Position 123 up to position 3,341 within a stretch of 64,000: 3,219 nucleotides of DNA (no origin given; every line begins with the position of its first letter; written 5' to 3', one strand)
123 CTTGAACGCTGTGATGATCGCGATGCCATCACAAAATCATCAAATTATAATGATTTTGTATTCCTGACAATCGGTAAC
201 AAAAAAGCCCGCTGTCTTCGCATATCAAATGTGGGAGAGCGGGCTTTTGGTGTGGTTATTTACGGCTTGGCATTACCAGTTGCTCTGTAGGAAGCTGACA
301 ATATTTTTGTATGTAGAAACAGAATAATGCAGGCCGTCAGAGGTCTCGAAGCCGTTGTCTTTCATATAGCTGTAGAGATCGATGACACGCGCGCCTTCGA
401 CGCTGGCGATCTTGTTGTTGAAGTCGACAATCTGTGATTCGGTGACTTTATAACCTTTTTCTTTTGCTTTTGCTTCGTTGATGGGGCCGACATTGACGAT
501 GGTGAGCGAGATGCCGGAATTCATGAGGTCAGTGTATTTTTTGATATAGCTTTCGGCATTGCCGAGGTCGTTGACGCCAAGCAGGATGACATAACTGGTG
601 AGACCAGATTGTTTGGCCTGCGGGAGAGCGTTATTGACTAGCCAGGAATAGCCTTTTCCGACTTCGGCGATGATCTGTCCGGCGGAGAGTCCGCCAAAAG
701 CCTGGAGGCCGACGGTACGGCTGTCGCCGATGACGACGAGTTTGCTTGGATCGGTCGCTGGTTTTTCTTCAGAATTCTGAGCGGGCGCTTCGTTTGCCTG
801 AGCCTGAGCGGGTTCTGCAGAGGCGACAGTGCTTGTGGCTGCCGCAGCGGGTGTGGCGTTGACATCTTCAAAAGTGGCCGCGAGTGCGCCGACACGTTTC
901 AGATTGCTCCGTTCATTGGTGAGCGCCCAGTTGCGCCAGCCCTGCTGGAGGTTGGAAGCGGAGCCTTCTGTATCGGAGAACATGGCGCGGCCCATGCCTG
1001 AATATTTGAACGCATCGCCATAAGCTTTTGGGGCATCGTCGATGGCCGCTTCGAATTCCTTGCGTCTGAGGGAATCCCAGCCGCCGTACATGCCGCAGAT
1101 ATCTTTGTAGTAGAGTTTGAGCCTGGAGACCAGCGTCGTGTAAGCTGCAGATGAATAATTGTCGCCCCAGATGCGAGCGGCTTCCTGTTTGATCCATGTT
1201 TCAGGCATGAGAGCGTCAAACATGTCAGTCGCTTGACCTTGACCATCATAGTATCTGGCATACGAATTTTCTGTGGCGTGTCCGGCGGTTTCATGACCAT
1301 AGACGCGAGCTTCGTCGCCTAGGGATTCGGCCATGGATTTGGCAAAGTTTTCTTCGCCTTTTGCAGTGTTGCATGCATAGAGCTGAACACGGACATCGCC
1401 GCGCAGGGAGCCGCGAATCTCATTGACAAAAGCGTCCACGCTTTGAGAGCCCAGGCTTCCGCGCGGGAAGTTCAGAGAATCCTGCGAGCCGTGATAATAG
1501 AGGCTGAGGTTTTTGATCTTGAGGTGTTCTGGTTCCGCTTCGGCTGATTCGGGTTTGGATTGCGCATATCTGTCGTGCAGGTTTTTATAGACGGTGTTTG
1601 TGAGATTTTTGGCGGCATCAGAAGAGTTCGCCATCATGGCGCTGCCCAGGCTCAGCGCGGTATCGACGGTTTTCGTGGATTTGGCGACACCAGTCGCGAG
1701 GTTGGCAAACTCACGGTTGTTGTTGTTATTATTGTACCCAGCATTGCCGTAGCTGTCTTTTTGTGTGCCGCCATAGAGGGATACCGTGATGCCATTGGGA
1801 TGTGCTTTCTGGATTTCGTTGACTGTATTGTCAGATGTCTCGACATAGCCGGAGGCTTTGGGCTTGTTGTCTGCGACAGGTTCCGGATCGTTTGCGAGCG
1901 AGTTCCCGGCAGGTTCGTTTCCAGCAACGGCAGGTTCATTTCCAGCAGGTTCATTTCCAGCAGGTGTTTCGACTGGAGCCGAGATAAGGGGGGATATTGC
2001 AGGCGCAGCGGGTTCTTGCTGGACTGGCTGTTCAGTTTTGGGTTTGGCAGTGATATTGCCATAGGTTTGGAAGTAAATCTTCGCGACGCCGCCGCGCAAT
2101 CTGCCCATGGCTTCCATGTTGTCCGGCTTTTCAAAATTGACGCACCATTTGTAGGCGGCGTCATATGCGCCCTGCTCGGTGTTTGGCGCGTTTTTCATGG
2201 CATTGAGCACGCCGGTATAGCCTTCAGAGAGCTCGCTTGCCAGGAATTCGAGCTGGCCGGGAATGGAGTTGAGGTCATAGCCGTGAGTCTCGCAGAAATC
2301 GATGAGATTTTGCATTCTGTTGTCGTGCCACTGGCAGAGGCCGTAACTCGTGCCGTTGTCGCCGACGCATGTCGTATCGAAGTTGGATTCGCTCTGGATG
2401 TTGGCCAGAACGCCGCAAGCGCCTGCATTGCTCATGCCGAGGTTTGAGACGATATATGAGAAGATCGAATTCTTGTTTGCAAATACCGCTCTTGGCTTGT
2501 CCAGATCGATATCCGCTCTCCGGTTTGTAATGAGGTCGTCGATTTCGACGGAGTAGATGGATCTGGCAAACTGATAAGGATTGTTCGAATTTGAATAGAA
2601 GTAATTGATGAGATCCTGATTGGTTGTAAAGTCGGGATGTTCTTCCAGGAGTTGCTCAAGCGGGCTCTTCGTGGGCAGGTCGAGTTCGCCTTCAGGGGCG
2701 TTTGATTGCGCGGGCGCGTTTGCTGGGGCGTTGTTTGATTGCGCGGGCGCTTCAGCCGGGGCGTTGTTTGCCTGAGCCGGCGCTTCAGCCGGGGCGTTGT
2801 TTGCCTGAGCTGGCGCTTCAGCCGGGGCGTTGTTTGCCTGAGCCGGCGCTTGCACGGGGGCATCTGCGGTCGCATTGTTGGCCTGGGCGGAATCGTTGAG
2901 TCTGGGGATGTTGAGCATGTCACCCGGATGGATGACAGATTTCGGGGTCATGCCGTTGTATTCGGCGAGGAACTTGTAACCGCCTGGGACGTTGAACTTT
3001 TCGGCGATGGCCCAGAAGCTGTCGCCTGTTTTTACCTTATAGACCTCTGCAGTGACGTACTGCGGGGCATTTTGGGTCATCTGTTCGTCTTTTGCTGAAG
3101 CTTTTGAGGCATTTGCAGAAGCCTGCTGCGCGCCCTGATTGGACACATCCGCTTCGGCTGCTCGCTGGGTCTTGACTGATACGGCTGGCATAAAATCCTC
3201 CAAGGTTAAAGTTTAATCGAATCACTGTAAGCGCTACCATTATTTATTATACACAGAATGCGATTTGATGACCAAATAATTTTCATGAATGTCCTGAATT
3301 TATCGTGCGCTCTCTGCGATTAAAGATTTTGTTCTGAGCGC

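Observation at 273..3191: Leaderless LysM + phage-tail-type lysozyme + SGNH hydrolase multidomain protein: candidate secreted peptidoglycan-degrading effector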

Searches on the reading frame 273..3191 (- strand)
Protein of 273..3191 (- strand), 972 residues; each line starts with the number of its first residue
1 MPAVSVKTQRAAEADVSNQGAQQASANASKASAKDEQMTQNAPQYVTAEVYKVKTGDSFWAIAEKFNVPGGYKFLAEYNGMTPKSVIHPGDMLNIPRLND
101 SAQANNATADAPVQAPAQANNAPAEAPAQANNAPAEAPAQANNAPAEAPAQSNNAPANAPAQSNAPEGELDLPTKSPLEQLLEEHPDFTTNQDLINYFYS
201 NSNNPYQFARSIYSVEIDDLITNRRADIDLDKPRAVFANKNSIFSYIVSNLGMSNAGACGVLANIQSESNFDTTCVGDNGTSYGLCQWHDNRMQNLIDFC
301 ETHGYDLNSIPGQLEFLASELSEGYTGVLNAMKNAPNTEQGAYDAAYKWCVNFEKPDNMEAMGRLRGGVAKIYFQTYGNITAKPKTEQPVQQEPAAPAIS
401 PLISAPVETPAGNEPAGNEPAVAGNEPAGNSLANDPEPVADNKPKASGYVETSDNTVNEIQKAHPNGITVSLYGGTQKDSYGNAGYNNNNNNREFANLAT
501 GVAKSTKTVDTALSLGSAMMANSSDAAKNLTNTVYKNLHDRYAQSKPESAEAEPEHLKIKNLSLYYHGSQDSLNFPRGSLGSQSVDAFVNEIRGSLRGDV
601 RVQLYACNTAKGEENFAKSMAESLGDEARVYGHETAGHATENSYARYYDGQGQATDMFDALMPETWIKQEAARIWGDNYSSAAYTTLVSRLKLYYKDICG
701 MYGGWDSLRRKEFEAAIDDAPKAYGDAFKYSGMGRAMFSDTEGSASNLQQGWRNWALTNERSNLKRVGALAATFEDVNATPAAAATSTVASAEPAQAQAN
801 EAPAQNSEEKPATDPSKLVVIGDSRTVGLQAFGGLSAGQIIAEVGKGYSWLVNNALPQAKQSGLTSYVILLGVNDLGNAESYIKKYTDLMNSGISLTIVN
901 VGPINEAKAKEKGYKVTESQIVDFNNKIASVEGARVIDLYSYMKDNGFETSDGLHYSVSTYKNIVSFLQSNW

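Call 3: search_protein_families(library=pfam, proteins=[window:273-3191:-], max_evalue=1)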
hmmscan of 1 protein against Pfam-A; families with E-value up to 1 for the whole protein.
window:273-3191:- (972 aa): 5 families
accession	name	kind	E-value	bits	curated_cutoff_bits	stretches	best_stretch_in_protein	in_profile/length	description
PF18013.6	Phage_lysozyme2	-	3.2e-28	99.1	28.2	1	239-375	2-138/140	Phage tail lysozyme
PF01476.26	LysM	-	9.1e-10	38.8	20.9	1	51-96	1-43/43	LysM domain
PF13472.12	Lipase_GDSL_2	-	0.00053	21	32.9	1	821-961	2-176/178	GDSL-like Lipase/Acylhydrolase family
PF14252.11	DUF4347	-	0.00083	19.6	24.6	1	555-625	43-118/164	Domain of unknown function (DUF4347)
PF01650.23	Peptidase_C13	-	0.033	14.2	22.8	1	567-670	118-213/258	Peptidase C13 family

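Call 4: search_protein_families(library=ncbifam, proteins=[window:273-3191:-], max_evalue=1)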
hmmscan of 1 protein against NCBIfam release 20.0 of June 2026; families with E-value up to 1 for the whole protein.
window:273-3191:- (972 aa): 8 families
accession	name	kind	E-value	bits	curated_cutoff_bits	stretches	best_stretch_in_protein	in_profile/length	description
NF047755.1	LIC_10271_M23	exception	2.4e-06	27.4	180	1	47-110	23-85/207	LIC_10271 family cell wall hydrolase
NF046106.1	ResusProRpf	equivalog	3.7e-06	26.7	180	1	9-93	169-253/258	resuscitation-promoting factor Rpf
NF047657.1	CellWlHdaseLepto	equivalog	0.00016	21.2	400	1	49-108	27-84/221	hypothetical protein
NF008050.0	PRK10783.1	equivalog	0.00022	19.7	508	1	27-106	324-398/457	murein transglycosylase D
NF008399.0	PRK11198.1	equivalog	0.0008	19.9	134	1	26-97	74-147/149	peptidoglycan-binding protein LysM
NF042931.1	SAG1386_EF1546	equivalog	0.0016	18.5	80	1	14-95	72-157/158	SAG1386/EF1546 family surface-associated protein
TIGR02899.1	spore_safA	subfamily_domain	0.0039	17.1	67.85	1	53-96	1-43/44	SafA/ExsA family spore coat assembly protein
NF010723.1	PRK14125.1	equivalog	0.0064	16.4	60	1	44-96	31-85/87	cell division suppressor protein YneA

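Call 5: search_protein_families(library=phrogs, proteins=[window:273-3191:-], max_evalue=0.1)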
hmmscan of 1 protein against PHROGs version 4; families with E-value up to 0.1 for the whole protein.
window:273-3191:- (972 aa): 15 families
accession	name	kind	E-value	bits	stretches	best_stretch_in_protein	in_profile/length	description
phrog_9570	-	tail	1.4e-18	68.2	1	233-454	473-662/689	tail length tape measure protein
phrog_8949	-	unknown function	3.2e-13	50.9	1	252-416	347-504/557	-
phrog_20388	-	lysis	5.3e-07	30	1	276-382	71-175/527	endolysin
phrog_380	-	lysis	3.1e-06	27.4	1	21-104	157-244/309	endolysin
phrog_11037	-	unknown function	8e-06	26.3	1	239-385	17-161/365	-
phrog_512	-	unknown function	2.5e-05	25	1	260-349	79-176/199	-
phrog_4602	-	other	0.00013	23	1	44-152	30-136/220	transglycosylase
phrog_28394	-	unknown function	0.00031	21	1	43-154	61-166/303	-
phrog_2742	-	lysis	0.0045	17.5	1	40-95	257-310/318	endolysin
phrog_19890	-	unknown function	0.0088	16.4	1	260-298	127-169/248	-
phrog_15410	-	unknown function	0.016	15.3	1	13-100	45-130/311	-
phrog_21966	-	unknown function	0.021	15.8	1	26-96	73-145/146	-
phrog_32437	-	unknown function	0.028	15.3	1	261-290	90-119/205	-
phrog_8272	-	tail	0.029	15.8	0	25-98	15-90/93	tail protein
phrog_13475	-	unknown function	0.056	14.9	0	11-96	29-113/123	-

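Call 9: find_homologous_proteins(query=window:273-3191:-, max_evalue=0.00001)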
Query window:273-3191:- (972 aa): 22 proteins with E <= 0.00001 among 8000 candidates.
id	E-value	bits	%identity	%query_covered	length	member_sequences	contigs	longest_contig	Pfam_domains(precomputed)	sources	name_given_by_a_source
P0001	0.0e+0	2182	100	100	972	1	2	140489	PF01476.27,PF18013.7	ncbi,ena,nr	ncbi:MAG: LysM peptidoglycan-binding domain-containing protein [Proteobacteria bacterium]|nr:LysM pe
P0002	0.0e+0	1472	68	100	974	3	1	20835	PF01476.27,PF13472.13,PF18013.7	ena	-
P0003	0.0e+0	1111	63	80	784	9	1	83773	PF01476.27,PF18013.7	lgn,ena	-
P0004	7.3e-271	920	49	99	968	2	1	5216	PF18013.7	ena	-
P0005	4.6e-260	884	50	90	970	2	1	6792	PF18013.7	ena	-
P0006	3.9e-259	881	52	84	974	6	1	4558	PF18013.7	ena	-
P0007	3.0e-215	736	46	83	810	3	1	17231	PF01476.27,PF18013.7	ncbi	-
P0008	4.7e-38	149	44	15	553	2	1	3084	PF05257.23,PF23457.2,PF01476.27,PF23473.2,PF18013.7,PF23577.2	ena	-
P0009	1.3e-37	148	47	14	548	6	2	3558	PF01476.27,PF18013.7,PF08239.18,PF08230.17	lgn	-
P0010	1.9e-36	144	42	18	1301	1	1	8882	PF05257.23,PF18013.7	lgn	-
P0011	2.4e-36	144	51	13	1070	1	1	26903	PF01476.27,PF25309.2,PF18013.7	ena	-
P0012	1.3e-32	131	49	14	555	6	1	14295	PF00877.26,PF18013.7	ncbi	-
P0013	3.7e-32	130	46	15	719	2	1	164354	PF25059.2,PF25833.1,PF25814.2,PF18013.7,PF00041.28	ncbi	-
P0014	1.6e-30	124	47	14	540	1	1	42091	PF00877.26,PF18013.7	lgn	-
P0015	2.8e-26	110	47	12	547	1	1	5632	PF00877.26,PF18013.7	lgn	-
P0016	1.6e-23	101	40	14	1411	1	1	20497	PF21605.4,PF25059.2,PF23376.2,PF25832.1,PF07867.18,PF21910.3,PF18013.7,PF16656.12,PF00754.32,PF09479.17,PF22633.4,PF00041.28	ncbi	-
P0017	1.1e-20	92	41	14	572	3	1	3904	PF25832.1,PF25833.1,PF21910.3,PF18013.7,PF00041.28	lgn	-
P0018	1.9e-17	81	37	14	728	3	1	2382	PF24421.2,PF14200.13,PF18013.7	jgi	jgi:hypothetical protein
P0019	3.7e-17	80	28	16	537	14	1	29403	PF05257.23,PF23457.2,PF01476.27,PF23473.2,PF18013.7,PF23577.2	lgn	-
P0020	3.4e-16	77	30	16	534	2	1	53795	PF05257.23,PF23457.2,PF01476.27,PF23473.2,PF23472.2,PF18013.7,PF23577.2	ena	-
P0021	1.1e-15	75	40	12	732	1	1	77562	PF09479.17,PF18013.7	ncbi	-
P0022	4.1e-12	63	31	14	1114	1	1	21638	PF25832.1,PF25833.1,PF21910.3,PF18013.7,PF08239.18,PF00041.28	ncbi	-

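Call 11: find_encoding_contigs(protein=P0001, flank=10000, max_places=3)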
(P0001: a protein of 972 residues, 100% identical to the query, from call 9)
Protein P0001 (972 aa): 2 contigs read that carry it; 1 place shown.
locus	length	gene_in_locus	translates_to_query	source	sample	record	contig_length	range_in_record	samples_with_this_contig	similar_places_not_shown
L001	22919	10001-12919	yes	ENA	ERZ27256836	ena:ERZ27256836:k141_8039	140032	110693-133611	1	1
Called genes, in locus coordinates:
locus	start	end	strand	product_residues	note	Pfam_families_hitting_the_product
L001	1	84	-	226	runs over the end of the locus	PF00834:Ribul_P_3_epim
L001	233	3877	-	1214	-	-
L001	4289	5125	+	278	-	PF08543:Phos_pyr_kin, PF00294:PfkB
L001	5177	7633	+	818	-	-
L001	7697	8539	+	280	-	PF13462:Thioredoxin_4, PF01323:DSBA (weak)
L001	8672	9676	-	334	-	PF00483:NTP_transferase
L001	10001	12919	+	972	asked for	PF01476:LysM, PF18013:Phage_lysozyme2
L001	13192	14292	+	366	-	PF00248:Aldo_ket_red, PF13183:Fer4_8 (weak), PF13237:Fer4_10 (faint), PF13534:Fer4_17 (faint)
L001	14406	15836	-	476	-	PF21088:MS_channel_1st, PF00924:MS_channel_2nd, PF20270:CATRA-C (faint), PF21082:MS_channel_3rd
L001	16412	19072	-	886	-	PF02369:Big_1 (weak)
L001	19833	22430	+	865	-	PF00521:DNA_topoisoIV, PF03989:DNA_gyraseA_C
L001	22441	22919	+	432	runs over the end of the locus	PF04294:VanW, PF07501:G5 (weak)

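Call 12: find_related_loci(query=A1, collection=genome_contigs, flank=10000)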
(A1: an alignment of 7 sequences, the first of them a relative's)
Query A1 (972 aa) in genome_contigs; peptide patterns used: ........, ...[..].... (x = any residue, [..] = any of these).
143 stretches matched a pattern; 103 encode a relative of the query (tblastn E <= 1e-3); the best 80 are kept; 80 distinct loci.
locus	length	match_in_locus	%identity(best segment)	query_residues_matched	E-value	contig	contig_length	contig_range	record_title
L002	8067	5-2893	69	23-972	0e+0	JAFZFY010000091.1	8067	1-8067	MAG: Proteobacteria bacterium isolate RGIG7731 Water_buffalos_Rectum-3__c112865, whole genome shotgun sequence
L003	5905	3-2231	52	239-972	0e+0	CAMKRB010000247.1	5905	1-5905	MAG: uncultured Myxococcales bacterium isolate SRR12081292_bin.20_metaWRAP_v1.3_MAG genome assembly, contig: ERZ12289771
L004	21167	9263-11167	44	172-821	7e-155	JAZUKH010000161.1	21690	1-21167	MAG: Myxococcota bacterium isolate T1900045249_TH20190019.MAGScoT_cleanbin_000030 SGB_5730_k141_5202124, whole genome sh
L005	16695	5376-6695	43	50-778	8e-83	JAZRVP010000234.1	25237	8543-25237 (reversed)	MAG: Myxococcota bacterium isolate T1900044953_TA20190006.MAGScoT_cleanbin_000031 SGB_3738_k141_1454366, whole genome sh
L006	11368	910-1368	53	239-389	6e-45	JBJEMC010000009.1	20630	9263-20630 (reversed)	MAG: Muricoprocola sp. isolate SARD03_bin.020 NODE_1052_length_20630_cov_8.194265, whole genome shotgun sequence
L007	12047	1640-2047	53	236-371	5e-44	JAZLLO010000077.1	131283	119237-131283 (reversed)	MAG: Marvinbryantia sp. isolate T1900044957_TA20190013.MAGScoT_cleanbin_000015 SGB_3854_k141_619030, whole genome shotgu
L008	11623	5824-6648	37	111-379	2e-43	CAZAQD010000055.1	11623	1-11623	MAG TPA_asm: uncultured Marvinbryantia sp. isolate SRP222994_co1_325 genome assembly, contig: NODE_11731_length_11623_co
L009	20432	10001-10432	51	237-379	6e-41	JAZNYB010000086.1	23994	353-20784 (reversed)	MAG: Faecousia sp. isolate T1900044777_TS20190243.MAGScoT_cleanbin_000067 SGB_2501_k141_669074, whole genome shotgun seq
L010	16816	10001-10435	49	240-383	3e-40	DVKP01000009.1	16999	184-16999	MAG TPA_asm: Candidatus Faecousia gallistercoris isolate 7739 ChiHcolR4__C15049_L16999_SRR6323285, whole genome shotgun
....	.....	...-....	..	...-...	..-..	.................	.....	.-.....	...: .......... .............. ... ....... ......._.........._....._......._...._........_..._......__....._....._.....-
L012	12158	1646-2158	45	236-406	6e-40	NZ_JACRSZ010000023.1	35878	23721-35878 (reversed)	Jingyaoa shaoxingensis strain NSJ-46 ATB_D20_9_93_ctg023, whole genome shotgun sequence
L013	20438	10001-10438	47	237-381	2e-39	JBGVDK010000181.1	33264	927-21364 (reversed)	MAG: Faecousia sp. isolate fecal_MAG_439 fecal_MAG_439_contig_0181, whole genome shotgun sequence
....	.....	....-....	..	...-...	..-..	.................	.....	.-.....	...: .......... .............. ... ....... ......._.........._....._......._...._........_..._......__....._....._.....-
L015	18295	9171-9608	49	235-379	4e-39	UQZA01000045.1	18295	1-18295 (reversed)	uncultured Clostridiales bacterium isolate UMGS777 genome assembly, contig: NODE_1803_length_18295_cov_8.456743, whole g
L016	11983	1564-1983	50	236-374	4e-39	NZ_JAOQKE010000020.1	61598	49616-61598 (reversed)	Muricoprocola aceti strain Sanger_29 .12718_7_94.20, whole genome shotgun sequence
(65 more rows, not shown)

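Call 28: search_protein_families(library=pfam, proteins=[L004:8231-12016:+, L005:4227-7619:+], max_evalue=0.01)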
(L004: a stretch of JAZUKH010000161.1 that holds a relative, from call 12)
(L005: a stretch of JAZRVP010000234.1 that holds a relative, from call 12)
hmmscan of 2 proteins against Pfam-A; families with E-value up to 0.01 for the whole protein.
L004:8231-12016:+ (1262 aa): 4 families
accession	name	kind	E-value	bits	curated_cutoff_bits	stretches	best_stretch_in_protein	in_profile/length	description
PF18013.6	Phage_lysozyme2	-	1.1e-26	94.1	28.2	1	414-543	6-140/140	Phage tail lysozyme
PF25309.1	ELLD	-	1.7e-06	28.5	27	1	170-237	92-173/175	Endolysin-like domain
PF01471.23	PG_binding_1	-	2.9e-05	24.6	23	1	69-112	17-57/57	Putative peptidoglycan binding domain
PF00877.26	NLPC_P60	-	0.00065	20.1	23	1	169-239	12-78/105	NlpC/P60 family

L005:4227-7619:+ (1131 aa): 4 families
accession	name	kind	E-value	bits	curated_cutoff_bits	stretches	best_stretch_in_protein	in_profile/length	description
PF21277.2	T6SS_VgrG3-like_C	-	6.2e-22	78.9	27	1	122-295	2-168/183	Type VI secretion system spike protein VgrG3-like, C-terminal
PF01471.23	PG_binding_1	-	4.1e-19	69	23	1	59-112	4-57/57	Putative peptidoglycan binding domain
PF01476.26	LysM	-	1.2e-12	48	20.9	1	385-430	1-43/43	LysM domain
PF13539.11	Peptidase_M15_4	-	0.00085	20.3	25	1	1062-1126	2-69/70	D-alanyl-D-alanine carboxypeptidase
